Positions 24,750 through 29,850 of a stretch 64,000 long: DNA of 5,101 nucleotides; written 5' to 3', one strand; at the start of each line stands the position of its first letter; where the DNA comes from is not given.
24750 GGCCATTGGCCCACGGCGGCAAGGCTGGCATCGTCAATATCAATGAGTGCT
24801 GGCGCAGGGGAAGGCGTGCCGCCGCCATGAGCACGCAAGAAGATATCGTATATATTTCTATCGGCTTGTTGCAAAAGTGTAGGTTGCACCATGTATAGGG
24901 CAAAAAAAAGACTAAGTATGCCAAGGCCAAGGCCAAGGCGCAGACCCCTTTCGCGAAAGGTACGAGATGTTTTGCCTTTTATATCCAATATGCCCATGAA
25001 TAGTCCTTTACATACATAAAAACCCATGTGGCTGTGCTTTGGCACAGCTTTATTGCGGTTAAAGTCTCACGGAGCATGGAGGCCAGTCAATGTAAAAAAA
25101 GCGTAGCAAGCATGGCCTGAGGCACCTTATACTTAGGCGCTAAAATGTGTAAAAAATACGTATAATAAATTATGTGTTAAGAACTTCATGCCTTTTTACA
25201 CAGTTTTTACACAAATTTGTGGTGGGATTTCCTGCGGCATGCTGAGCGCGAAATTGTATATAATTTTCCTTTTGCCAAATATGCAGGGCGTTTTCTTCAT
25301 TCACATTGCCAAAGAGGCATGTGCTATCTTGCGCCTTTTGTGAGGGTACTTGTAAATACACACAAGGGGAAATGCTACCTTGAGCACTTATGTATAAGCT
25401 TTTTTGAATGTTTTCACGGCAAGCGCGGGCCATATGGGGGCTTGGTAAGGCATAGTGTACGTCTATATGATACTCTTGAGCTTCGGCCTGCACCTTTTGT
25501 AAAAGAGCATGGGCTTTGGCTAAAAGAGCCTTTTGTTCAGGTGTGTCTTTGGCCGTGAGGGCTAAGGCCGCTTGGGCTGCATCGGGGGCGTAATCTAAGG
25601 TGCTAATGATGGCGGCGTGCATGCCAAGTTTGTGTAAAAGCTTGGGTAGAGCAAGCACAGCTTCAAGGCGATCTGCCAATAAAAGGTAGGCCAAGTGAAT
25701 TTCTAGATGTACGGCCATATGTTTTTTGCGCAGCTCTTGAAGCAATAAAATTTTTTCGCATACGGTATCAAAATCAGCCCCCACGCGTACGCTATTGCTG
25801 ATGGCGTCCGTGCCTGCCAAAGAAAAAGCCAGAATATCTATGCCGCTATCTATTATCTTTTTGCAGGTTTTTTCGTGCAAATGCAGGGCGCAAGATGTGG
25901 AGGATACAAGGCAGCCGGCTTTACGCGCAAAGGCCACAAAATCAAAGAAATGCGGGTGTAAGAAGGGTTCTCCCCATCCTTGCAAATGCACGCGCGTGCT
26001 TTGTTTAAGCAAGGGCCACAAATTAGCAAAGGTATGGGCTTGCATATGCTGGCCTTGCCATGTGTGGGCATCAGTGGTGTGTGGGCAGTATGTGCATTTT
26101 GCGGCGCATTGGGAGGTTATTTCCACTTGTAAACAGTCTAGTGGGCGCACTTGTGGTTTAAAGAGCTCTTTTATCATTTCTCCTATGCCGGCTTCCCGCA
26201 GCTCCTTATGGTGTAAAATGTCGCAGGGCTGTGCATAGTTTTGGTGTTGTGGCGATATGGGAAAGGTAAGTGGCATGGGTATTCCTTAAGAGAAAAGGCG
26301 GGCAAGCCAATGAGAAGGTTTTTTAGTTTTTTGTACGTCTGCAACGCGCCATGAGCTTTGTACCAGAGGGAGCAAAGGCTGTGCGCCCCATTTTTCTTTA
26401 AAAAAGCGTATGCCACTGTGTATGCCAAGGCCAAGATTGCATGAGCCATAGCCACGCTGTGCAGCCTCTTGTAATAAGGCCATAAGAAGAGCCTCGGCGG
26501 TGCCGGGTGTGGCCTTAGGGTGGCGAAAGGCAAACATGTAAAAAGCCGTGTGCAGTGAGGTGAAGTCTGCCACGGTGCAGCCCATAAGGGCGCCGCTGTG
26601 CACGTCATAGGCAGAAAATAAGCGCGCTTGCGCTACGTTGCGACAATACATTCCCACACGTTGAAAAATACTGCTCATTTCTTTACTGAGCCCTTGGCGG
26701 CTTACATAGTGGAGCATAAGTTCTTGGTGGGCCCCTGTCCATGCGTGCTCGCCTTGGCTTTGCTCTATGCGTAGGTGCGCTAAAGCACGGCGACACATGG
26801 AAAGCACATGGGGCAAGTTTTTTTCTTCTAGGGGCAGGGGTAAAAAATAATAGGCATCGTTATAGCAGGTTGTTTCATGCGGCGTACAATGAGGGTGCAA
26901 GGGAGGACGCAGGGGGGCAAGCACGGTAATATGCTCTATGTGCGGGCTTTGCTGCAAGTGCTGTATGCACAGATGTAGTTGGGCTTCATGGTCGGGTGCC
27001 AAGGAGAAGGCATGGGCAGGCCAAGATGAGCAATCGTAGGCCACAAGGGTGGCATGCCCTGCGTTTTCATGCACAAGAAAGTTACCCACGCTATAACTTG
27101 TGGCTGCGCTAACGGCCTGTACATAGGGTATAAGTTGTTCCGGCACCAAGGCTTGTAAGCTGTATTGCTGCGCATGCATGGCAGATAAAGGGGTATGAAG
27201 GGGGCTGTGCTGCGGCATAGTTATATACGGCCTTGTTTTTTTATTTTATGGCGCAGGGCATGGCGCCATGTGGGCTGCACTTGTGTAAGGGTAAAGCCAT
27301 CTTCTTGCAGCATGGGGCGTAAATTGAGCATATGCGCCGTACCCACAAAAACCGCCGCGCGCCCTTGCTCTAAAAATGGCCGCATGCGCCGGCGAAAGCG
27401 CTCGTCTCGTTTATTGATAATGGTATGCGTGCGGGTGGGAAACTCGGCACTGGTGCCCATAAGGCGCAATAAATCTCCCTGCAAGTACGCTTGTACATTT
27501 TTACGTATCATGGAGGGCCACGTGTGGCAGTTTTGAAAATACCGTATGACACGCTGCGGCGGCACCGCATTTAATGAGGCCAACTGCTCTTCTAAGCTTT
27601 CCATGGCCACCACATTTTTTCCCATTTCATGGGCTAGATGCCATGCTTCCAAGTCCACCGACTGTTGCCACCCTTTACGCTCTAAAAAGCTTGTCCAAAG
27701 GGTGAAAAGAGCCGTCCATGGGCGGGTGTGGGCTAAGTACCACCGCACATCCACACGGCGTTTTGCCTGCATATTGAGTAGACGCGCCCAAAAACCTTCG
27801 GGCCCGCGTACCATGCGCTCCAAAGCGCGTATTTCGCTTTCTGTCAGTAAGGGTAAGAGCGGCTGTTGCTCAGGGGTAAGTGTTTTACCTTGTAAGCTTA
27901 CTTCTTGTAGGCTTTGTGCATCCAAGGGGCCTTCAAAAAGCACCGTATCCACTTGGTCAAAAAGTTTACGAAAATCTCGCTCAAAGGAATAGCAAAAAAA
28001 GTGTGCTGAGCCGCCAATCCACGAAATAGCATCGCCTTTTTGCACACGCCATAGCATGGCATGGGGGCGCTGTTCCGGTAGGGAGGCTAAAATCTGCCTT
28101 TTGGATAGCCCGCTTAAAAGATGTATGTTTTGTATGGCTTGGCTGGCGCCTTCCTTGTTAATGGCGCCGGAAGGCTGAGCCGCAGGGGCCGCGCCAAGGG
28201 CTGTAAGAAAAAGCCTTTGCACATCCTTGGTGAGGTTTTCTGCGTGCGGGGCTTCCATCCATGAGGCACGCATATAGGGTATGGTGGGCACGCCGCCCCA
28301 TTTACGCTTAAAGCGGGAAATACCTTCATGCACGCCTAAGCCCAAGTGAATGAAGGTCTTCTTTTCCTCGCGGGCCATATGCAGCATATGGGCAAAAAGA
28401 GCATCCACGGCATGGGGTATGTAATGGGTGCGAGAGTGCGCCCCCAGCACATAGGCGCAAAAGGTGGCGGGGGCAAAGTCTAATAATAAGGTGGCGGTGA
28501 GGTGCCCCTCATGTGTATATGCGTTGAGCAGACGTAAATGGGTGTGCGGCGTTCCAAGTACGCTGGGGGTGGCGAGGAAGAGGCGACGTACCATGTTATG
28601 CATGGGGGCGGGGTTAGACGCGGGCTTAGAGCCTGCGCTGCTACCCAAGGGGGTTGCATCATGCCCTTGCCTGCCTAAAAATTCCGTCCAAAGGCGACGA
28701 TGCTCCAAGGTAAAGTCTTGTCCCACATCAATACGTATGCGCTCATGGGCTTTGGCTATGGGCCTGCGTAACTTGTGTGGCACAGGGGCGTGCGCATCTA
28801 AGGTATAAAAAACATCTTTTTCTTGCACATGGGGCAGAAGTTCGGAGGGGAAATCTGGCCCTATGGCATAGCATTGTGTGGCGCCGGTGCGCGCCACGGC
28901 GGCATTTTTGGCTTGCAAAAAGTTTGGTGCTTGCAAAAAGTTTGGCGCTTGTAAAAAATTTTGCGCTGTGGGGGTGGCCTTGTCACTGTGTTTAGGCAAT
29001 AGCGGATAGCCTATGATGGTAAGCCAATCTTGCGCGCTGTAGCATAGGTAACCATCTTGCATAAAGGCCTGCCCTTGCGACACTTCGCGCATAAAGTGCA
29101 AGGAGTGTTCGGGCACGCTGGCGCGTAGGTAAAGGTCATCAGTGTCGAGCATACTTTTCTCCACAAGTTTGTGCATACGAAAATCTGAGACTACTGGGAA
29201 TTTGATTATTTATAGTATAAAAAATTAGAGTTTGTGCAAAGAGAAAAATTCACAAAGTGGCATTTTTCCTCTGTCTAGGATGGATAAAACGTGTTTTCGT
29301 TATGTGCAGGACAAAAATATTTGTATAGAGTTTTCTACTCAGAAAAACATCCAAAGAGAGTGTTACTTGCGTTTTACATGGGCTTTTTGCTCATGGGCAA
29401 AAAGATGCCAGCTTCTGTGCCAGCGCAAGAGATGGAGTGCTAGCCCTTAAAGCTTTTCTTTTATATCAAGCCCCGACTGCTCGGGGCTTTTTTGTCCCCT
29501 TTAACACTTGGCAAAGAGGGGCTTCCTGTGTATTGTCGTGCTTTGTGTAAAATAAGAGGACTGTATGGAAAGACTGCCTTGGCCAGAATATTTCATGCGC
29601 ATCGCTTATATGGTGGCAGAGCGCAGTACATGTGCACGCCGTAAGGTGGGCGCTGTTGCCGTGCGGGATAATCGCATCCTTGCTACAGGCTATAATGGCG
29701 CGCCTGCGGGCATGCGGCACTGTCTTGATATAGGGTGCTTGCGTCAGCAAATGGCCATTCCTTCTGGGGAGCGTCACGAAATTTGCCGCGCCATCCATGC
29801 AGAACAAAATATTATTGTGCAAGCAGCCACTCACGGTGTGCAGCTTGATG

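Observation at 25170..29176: Orphan operon: radical-SAM/SPASM enzyme + two paralogous FemABX/MprF-C-like proteins, one fused to a TraB/GumN/Tiki-type domain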

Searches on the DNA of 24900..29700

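Call 71: search_rna_families(source=window, start=24900, end=29700, threshold=evalue, max_evalue=1)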
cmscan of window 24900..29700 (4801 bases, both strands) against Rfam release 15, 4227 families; matches with E-value up to 1: 0.
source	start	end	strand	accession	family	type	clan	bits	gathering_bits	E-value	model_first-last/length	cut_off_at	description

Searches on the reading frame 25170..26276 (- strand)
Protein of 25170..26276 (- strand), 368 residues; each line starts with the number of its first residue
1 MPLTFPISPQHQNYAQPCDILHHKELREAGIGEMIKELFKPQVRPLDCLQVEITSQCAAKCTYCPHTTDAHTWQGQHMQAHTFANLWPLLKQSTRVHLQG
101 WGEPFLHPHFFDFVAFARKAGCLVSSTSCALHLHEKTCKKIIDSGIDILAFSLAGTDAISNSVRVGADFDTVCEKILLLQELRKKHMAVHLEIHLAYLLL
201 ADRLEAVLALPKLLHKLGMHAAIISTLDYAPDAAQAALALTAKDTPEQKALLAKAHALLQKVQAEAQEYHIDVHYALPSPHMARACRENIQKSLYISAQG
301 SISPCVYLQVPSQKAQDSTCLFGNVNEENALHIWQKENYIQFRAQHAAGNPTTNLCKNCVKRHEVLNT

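Call 3: search_protein_families(library=pfam, proteins=[window:25170-26276:-], max_evalue=1)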
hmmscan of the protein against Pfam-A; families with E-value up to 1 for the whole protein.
window:25170-26276:- (368 aa): 2 families
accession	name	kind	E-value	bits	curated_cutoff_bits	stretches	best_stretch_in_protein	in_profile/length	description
PF13186.11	SPASM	-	9.5e-12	45.5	21.5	1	286-359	1-66/67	Iron-sulfur cluster-binding domain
PF04055.27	Radical_SAM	-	1.6e-11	45.1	29.5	1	51-185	1-142/166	Radical SAM superfamily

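Call 4: search_protein_families(library=ncbifam, proteins=[window:25170-26276:-], max_evalue=1)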
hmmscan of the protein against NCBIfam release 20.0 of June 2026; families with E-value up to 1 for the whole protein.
window:25170-26276:- (368 aa): 36 families (the best 25 are shown)
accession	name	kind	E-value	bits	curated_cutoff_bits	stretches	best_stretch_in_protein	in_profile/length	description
TIGR04317.1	W_rSAM_matur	equivalog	1.8e-33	116.1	380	1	49-349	6-305/349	tungsten cofactor oxidoreductase radical SAM maturase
TIGR04311.1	rSAM_Geo_metal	subfamily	4.8e-32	111.5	400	2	49-258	5-217/423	radical SAM/SPASM family putative metalloenzyme maturase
TIGR04321.1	spiroSPASM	subfamily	7.3e-13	48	250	2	49-117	233-305/510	spiro-SPASM protein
TIGR02109.1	PQQ_syn_pqqE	equivalog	1.4e-11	44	381.35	1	48-363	8-306/358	pyrroloquinoline quinone biosynthesis protein PqqE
TIGR04051.1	rSAM_NirJ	equivalog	1.5e-10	40.6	515.45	1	53-238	8-187/354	heme d1 biosynthesis radical SAM protein NirJ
TIGR04545.1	rSAM_ahbD_hemeb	equivalog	6.7e-10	38.9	500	1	51-346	4-299/339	heme b synthase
TIGR04340.1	rSAM_ACGX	hypoth_equivalog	9.7e-09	34.9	400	1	49-265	5-215/341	radical SAM/SPASM domain protein, ACGX system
NF038283.1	viperin_w_prok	equivalog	3.6e-08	32.9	180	1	53-156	8-117/281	viperin family antiviral radical SAM protein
TIGR02666.1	moaA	equivalog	5.7e-08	32.1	284.05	1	44-186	7-157/336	GTP 3',8-cyclase MoaA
TIGR04054.1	rSAM_NirJ1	equivalog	8.4e-08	31.2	650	1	52-164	41-153/387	putative heme d1 biosynthesis radical SAM protein NirJ1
NF001199.0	PRK00164.2-1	equivalog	3.8e-07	29.6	231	1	43-159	8-124/308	GTP 3',8-cyclase MoaA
TIGR04167.1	rSAM_SeCys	equivalog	2.9e-06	26.7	300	1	45-141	6-101/303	arsenosugar biosynthesis radical SAM (seleno)protein ArsS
TIGR04250.1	SCM_rSAM_ScmE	equivalog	3.4e-06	26.2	400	1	49-360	5-318/358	SynChlorMet cassette radical SAM/SPASM protein ScmE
TIGR04055.1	rSAM_NirJ2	equivalog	1e-05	25.3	500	1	53-348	6-288/326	putative heme d1 biosynthesis radical SAM protein NirJ2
TIGR04053.2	TIGR04053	equivalog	1.3e-05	24.7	395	1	51-182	12-148/366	TIGR04053 family radical SAM/SPASM domain-containing protein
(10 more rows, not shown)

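Call 56: search_solved_structures(query=window:25170-26276:-, max_evalue=0.01, show_alignments=1)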
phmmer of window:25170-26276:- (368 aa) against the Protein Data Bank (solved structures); distinct sequences matched with E-value up to 0.01: 2.
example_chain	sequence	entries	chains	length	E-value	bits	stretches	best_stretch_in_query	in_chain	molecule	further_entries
4m7t_A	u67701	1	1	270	1.7e-06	30.8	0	47-115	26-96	BtrN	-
4m7s_A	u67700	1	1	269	2.1e-06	30.5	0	48-115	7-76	BtrN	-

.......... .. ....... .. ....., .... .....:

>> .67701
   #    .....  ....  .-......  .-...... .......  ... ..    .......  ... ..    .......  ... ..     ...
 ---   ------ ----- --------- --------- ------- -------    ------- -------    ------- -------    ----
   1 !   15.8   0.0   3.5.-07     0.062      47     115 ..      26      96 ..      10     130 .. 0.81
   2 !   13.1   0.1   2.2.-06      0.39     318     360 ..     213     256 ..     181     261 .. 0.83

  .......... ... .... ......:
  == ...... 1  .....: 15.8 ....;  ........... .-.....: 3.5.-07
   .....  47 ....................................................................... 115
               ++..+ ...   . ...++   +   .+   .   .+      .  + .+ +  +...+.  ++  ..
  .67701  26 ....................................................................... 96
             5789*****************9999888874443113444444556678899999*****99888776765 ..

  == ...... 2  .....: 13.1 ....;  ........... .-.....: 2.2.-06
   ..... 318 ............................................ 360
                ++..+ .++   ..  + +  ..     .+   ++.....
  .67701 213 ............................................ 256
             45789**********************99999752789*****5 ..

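Call 93: search_protein_families(library=padloc, proteins=[window:25170-26276:-], max_evalue=0.01)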
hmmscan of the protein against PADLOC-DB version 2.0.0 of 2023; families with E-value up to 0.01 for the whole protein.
window:25170-26276:- (368 aa): 2 families
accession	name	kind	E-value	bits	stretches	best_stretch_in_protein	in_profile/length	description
PDLC02903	pVip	-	6.1e-11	40.3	1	51-160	4-107/257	Viperins not associated with kinases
PDLC02904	pVip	-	9.9e-08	29.8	1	52-163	8-114/262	Viperins associated with kinases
